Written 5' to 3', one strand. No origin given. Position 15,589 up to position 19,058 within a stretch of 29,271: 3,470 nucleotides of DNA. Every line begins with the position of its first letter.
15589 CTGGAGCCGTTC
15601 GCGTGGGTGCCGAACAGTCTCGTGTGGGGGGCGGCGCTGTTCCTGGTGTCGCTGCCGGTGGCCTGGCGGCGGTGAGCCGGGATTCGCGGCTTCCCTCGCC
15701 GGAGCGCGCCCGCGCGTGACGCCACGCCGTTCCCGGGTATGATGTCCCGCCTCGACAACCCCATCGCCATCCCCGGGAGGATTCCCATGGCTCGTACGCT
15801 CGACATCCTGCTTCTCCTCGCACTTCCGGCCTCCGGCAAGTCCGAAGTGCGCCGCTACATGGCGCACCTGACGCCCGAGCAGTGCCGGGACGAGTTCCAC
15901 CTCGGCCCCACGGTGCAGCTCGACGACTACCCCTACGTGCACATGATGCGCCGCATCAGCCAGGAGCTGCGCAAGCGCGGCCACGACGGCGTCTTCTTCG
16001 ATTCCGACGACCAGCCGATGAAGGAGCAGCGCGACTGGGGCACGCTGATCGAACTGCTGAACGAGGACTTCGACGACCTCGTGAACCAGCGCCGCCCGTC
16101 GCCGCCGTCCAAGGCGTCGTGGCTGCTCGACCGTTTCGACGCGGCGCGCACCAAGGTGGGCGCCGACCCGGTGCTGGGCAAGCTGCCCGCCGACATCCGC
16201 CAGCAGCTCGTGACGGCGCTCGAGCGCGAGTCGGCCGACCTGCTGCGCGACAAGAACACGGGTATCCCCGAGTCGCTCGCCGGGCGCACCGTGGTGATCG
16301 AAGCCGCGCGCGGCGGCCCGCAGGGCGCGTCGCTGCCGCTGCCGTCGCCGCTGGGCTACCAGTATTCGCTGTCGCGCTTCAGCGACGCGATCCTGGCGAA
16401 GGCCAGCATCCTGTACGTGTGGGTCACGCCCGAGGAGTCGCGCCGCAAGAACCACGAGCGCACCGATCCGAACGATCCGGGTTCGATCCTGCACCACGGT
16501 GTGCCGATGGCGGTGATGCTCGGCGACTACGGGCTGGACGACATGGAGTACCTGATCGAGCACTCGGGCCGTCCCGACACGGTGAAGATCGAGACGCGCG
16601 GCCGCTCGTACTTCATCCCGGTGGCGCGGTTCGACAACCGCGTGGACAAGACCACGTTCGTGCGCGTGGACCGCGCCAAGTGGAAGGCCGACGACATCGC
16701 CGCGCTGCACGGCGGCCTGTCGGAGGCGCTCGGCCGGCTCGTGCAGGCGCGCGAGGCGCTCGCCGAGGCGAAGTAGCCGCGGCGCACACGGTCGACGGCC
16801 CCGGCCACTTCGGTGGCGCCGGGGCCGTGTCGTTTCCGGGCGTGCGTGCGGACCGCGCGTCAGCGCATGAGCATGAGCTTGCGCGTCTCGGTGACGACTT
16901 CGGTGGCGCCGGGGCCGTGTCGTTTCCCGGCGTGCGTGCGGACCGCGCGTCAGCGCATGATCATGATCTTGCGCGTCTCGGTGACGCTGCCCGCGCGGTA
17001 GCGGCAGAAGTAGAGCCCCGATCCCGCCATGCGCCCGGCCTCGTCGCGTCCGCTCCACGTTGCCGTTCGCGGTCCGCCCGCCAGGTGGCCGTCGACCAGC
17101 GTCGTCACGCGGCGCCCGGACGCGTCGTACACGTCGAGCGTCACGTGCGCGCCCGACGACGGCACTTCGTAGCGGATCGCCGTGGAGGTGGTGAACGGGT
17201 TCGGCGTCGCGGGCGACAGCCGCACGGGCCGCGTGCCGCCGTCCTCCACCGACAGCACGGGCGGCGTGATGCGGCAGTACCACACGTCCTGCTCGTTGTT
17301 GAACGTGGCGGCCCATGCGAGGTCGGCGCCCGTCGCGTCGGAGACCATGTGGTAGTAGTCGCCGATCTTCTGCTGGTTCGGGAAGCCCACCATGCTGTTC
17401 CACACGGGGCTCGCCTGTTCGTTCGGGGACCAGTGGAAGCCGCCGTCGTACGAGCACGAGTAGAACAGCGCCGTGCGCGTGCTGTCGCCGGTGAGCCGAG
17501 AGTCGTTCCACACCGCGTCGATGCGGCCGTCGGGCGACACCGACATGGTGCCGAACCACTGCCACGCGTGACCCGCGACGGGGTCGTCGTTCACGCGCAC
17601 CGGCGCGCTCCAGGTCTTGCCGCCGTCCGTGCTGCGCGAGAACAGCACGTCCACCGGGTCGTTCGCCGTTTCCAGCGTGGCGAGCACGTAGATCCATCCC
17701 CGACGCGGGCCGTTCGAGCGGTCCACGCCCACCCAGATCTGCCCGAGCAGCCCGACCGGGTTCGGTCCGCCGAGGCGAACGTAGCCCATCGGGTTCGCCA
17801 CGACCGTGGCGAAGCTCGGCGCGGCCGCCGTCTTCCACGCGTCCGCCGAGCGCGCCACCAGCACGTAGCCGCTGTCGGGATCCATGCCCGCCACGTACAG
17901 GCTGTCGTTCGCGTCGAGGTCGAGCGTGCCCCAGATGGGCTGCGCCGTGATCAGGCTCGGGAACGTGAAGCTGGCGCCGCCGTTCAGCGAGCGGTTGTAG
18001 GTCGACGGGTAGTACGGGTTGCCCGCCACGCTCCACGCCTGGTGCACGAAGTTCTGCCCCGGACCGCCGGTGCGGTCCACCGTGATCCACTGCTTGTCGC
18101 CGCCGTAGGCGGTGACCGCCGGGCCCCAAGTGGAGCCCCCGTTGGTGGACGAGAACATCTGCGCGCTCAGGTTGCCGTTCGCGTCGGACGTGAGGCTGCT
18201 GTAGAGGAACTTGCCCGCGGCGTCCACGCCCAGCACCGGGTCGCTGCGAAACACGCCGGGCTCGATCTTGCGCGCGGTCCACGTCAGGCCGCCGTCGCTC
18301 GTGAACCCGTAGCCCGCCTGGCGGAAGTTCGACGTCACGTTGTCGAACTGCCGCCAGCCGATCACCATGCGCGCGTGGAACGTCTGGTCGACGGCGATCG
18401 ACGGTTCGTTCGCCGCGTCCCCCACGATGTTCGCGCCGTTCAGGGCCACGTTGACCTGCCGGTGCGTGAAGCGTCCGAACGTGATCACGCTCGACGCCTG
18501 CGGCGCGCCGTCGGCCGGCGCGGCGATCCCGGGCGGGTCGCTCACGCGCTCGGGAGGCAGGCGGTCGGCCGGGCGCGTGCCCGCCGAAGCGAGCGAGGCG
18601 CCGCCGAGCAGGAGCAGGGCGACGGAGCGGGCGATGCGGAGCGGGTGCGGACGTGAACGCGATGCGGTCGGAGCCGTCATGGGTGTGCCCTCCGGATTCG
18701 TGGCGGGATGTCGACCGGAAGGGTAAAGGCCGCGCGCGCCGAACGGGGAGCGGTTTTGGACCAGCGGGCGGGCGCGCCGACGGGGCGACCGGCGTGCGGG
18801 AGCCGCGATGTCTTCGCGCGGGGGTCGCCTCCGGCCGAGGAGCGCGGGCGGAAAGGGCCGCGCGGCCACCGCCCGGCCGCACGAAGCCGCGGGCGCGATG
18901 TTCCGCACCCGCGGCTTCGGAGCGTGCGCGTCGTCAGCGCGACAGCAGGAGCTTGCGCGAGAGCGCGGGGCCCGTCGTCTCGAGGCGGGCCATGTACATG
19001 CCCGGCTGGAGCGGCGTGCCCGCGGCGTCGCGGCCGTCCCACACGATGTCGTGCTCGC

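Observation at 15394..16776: Orphan P-loop kinase-like protein (6-phosphofructo-2-kinase-like motifs) with an upstream mini membrane ORF, embedded among secreted-protein genes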

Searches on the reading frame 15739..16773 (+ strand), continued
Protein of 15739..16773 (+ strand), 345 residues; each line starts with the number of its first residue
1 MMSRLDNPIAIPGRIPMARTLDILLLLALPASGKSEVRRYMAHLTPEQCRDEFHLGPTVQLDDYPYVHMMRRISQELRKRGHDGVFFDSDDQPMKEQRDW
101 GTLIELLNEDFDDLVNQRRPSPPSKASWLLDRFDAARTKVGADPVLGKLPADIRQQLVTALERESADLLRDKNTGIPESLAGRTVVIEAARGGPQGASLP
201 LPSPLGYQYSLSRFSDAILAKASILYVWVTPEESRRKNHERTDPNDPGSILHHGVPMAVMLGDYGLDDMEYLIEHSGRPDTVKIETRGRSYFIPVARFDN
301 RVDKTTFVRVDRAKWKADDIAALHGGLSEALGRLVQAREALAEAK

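Call 88: fold_search(model_id=the predicted structure, library=viral)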
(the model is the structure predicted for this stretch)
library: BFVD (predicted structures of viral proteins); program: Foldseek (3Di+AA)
matches with E <= 10: 498; with E <= 0.001: 1
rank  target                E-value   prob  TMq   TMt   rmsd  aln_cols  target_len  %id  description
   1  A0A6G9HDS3            9.0e-04  0.97  0.30  0.26  12.4       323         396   11  Thymidylate or Deoxyguanosine kinase [Dikerogammarus haemobaphes virus 1]
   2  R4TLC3                1.0e-03  0.98  0.25  0.31   9.9       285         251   13  (no name in the UniProt tables at hand)
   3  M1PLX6                1.0e-03  0.97  0.29  0.28  15.5       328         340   10  Uncharacterized protein [Moumouvirus goulette]
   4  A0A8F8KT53            1.9e-03  0.91  0.27  0.33  13.5       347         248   12  Deoxynucleoside monophosphate kinase [Clandestinovirus]
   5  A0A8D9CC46            2.8e-03  0.95  0.25  0.37  13.3       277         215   12  Putative polynucleotide kinase [uncultured marine phage]
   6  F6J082                2.8e-03  0.80  0.27  0.29  14.4       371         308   12  (no name in the UniProt tables at hand)
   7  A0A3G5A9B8            3.0e-03  0.85  0.25  0.33  15.5       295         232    9  Zeta toxin domain-containing protein [Harvfovirus sp.]
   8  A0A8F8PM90            3.1e-03  0.96  0.32  0.42  12.2       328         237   12  Deoxycytidine kinase [Clandestinovirus]
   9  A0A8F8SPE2            3.7e-03  0.87  0.20  0.29  12.6       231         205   12  (no name in the UniProt tables at hand)
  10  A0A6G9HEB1            3.9e-03  0.75  0.23  0.17  13.7       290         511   11  Thymidylate or Deoxyguanosine kinase [Carcinus maenas virus 1]
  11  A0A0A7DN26            3.9e-03  0.72  0.25  0.31  14.9       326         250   11  Deoxynucleoside monophosphate kinase [Lactobacillus phage Ldl1]
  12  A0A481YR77            4.7e-03  0.85  0.18  0.15  15.2       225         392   12  Zeta toxin [Marseillevirus LCMAC101]
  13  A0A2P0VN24            5.5e-03  0.85  0.27  0.39  10.7       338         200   12  dTMP kinase [Tetraselmis virus 1]
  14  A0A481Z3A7            5.9e-03  0.91  0.28  0.37  12.6       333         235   10  Deoxynucleoside kinase [Pithovirus LCPAC001]
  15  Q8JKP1                7.0e-03  0.85  0.29  0.34  13.8       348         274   11  Deoxynucleotide kinase [Heliothis zea nudivirus 1]
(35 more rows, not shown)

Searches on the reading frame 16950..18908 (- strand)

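Call 20: search_protein_families(library=pfam, proteins=[window:16950-18908:-], max_evalue=0.001)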
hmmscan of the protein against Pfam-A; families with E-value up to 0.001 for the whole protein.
window:16950-18908:- (652 aa): 2 families
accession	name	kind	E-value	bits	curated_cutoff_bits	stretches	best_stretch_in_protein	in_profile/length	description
PF13860.13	FlgD_ig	-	8.3e-09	35.8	27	1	574-633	10-69/79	FlgD Ig-like domain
PF13088.12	BNR_2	-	0.00011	22.1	31.4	0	418-503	17-104/277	BNR repeat-like domain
